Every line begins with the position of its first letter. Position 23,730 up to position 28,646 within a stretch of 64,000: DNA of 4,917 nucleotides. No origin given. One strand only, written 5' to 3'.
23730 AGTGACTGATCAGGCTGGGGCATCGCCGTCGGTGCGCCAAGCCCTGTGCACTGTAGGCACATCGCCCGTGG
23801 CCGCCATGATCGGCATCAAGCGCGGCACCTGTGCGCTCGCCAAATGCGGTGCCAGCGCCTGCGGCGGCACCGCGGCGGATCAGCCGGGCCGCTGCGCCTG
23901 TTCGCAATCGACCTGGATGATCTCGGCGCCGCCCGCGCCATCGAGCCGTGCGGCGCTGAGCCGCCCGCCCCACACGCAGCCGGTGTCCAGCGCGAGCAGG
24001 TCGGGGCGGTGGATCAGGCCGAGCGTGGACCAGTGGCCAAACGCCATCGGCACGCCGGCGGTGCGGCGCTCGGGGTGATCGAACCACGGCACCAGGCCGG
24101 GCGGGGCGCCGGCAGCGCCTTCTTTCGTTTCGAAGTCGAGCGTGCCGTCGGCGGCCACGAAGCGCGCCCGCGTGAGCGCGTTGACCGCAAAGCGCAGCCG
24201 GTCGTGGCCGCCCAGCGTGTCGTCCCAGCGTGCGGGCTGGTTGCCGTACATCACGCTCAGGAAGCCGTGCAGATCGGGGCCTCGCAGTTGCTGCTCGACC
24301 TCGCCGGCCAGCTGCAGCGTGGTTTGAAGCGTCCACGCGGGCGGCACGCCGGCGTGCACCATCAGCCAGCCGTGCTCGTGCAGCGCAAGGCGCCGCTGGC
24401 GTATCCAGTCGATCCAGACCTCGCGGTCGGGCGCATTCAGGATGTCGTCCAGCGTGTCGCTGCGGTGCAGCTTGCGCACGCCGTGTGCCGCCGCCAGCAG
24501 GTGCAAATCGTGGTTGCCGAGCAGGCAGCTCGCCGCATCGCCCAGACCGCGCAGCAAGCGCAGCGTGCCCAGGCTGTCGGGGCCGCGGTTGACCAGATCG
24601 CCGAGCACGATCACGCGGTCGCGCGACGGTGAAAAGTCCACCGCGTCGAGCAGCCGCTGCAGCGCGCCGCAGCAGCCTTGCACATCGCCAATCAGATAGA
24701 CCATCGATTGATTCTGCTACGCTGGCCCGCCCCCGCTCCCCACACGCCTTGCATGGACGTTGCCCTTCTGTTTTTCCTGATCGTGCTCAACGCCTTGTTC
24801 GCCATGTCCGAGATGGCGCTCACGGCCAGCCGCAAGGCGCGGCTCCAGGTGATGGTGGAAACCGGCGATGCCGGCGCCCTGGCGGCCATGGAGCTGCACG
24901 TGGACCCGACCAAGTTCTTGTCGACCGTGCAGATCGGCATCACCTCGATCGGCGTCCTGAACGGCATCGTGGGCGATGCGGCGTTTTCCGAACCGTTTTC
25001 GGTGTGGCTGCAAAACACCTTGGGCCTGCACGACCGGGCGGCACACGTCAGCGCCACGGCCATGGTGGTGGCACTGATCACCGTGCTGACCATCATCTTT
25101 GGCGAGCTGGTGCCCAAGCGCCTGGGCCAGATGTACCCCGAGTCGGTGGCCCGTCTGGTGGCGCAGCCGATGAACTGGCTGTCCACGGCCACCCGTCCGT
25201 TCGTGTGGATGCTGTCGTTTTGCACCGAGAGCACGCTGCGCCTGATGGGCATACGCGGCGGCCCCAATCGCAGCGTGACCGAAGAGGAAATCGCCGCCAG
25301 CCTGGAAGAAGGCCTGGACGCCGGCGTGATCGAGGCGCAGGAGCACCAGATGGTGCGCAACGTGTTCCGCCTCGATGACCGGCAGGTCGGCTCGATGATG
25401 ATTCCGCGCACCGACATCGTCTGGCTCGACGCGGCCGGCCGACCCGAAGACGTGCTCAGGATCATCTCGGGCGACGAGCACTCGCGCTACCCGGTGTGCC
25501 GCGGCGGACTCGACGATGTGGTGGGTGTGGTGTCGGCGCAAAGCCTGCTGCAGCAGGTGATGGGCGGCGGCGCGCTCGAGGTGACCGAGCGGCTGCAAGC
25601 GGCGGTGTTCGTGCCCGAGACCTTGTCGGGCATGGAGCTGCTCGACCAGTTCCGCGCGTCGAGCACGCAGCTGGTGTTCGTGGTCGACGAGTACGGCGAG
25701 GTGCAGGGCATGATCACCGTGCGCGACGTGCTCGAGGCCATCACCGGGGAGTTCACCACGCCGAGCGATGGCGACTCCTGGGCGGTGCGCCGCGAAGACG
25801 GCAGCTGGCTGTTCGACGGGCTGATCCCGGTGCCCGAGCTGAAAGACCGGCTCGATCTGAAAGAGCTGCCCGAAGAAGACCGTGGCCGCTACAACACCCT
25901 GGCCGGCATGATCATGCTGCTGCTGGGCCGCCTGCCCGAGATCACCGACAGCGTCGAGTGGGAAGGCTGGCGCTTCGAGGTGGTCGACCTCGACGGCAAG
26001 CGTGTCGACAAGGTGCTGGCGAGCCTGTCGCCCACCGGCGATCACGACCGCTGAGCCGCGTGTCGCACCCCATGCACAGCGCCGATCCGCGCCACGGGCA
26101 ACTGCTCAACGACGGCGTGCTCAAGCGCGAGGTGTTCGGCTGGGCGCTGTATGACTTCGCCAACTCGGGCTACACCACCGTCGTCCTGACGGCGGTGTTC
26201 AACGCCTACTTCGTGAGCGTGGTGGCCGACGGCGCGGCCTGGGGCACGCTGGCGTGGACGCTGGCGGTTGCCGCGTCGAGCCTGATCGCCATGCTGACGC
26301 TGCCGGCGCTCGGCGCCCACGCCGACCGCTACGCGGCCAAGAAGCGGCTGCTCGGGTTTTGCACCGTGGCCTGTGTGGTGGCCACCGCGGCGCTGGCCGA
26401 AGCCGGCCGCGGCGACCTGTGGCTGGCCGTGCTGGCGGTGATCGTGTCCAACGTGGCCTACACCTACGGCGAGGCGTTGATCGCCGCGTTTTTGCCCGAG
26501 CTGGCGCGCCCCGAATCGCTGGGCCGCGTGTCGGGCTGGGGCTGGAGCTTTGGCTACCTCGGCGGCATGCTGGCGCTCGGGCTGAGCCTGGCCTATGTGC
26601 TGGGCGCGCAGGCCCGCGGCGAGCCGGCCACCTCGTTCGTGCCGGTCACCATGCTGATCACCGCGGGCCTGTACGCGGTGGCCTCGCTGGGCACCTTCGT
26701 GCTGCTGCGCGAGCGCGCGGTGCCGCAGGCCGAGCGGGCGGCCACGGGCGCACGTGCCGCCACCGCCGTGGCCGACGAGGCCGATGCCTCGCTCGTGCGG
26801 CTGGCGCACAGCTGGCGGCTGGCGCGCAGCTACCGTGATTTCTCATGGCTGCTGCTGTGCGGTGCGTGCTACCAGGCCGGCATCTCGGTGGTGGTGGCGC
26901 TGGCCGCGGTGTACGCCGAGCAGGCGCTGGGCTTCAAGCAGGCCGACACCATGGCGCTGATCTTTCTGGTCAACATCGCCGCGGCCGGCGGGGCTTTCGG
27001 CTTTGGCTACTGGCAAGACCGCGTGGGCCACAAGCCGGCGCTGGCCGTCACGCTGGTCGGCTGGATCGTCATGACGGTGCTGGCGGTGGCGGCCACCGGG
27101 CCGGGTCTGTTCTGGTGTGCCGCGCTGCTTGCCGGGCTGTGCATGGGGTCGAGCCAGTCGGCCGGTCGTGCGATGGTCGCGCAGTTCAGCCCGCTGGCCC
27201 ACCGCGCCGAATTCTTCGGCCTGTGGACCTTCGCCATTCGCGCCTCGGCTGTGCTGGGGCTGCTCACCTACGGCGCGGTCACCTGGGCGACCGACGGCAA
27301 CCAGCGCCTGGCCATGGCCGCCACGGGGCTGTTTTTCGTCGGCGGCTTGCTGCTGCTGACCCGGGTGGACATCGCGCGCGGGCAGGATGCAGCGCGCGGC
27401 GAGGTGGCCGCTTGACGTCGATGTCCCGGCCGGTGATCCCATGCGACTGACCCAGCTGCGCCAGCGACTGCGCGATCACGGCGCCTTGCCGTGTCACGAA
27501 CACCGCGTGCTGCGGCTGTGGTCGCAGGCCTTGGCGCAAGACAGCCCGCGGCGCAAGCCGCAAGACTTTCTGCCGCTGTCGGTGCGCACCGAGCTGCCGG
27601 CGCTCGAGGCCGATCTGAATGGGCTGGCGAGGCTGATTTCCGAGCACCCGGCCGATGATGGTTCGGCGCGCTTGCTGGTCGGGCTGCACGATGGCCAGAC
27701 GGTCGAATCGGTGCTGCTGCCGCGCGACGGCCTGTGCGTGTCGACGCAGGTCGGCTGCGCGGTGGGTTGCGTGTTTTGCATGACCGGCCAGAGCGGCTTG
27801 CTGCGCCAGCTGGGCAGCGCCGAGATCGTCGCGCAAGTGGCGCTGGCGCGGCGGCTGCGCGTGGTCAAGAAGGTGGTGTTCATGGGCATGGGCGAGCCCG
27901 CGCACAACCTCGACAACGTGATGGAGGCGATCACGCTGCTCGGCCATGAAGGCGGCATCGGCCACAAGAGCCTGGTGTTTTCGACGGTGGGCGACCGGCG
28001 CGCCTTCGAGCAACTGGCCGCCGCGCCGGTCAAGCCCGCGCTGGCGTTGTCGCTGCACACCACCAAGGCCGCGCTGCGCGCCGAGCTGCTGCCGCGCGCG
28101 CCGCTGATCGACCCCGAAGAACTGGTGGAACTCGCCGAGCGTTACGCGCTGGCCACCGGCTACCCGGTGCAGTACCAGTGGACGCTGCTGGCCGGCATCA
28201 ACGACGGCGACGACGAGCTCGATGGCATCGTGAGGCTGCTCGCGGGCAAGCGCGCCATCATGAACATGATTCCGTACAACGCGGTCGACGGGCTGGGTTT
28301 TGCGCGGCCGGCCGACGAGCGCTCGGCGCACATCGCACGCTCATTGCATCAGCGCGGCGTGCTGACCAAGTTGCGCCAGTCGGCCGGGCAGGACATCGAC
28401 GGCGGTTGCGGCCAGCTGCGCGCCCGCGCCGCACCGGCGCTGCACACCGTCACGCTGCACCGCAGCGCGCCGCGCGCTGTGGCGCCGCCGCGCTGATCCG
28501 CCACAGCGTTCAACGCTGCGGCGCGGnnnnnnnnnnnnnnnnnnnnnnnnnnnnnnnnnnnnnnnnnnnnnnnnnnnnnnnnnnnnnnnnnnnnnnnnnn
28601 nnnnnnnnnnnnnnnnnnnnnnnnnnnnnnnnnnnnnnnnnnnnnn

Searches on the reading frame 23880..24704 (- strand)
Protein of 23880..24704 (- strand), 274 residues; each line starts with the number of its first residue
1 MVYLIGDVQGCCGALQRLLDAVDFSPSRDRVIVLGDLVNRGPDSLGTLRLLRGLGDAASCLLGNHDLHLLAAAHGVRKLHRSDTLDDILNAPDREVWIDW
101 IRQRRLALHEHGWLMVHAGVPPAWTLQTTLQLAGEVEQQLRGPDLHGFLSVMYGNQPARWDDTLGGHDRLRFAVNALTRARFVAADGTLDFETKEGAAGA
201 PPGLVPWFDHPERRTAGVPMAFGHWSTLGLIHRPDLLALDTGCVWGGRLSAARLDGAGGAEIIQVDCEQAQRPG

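Call 60: search_protein_families(library=pfam, proteins=[window:23880-24704:-], max_evalue=0.00001)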
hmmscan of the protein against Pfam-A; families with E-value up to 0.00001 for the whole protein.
window:23880-24704:- (274 aa): 1 family
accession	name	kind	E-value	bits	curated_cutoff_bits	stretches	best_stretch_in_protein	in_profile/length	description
PF00149.33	Metallophos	-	6.9e-12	46.6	21.5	1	2-119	3-116/191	Calcineurin-like phosphoesterase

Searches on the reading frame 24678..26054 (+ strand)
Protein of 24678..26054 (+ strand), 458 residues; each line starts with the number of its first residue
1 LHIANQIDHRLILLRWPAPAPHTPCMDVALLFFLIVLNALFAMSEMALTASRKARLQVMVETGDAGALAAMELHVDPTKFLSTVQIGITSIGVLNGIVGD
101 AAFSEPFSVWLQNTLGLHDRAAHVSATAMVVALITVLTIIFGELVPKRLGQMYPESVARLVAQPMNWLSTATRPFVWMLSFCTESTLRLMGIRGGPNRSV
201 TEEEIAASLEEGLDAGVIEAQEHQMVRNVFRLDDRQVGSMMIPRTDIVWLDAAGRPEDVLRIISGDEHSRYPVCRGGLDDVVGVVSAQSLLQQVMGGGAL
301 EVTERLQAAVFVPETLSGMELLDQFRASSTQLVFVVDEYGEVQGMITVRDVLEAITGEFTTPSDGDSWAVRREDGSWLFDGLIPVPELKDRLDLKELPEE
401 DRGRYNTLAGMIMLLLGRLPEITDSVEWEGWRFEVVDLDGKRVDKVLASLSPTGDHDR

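Call 60: search_protein_families(library=pfam, proteins=[window:24678-26054:+], max_evalue=0.00001)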
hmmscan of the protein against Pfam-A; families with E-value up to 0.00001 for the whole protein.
window:24678-26054:+ (458 aa): 3 families
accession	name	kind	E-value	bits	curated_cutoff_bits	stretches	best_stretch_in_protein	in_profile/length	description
PF01595.25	CNNM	-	1.5e-46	158.8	28.4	1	30-222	2-181/181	Cyclin M transmembrane N-terminal domain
PF03471.22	CorC_HlyC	-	9.3e-21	74.1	27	1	371-449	2-78/81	Transporter associated domain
PF00571.33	CBS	-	2.1e-13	50.8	24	1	310-356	10-56/57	CBS domain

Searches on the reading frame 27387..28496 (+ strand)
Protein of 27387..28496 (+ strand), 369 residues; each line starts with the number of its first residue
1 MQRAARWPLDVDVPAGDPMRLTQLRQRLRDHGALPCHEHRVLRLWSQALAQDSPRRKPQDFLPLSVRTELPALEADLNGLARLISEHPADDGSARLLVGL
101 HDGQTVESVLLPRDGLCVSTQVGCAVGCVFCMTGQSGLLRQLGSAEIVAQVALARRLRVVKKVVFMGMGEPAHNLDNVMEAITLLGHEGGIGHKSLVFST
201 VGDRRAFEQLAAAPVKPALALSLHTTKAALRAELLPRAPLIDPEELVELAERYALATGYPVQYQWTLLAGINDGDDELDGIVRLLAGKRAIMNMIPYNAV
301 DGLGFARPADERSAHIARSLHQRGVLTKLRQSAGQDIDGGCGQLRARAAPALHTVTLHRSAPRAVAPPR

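Call 60: search_protein_families(library=pfam, proteins=[window:27387-28496:+], max_evalue=0.00001)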
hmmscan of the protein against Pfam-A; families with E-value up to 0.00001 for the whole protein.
window:27387-28496:+ (369 aa): 1 family
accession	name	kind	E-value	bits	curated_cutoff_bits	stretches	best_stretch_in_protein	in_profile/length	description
PF04055.27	Radical_SAM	-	2e-12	48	29.5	1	119-275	2-158/166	Radical SAM superfamily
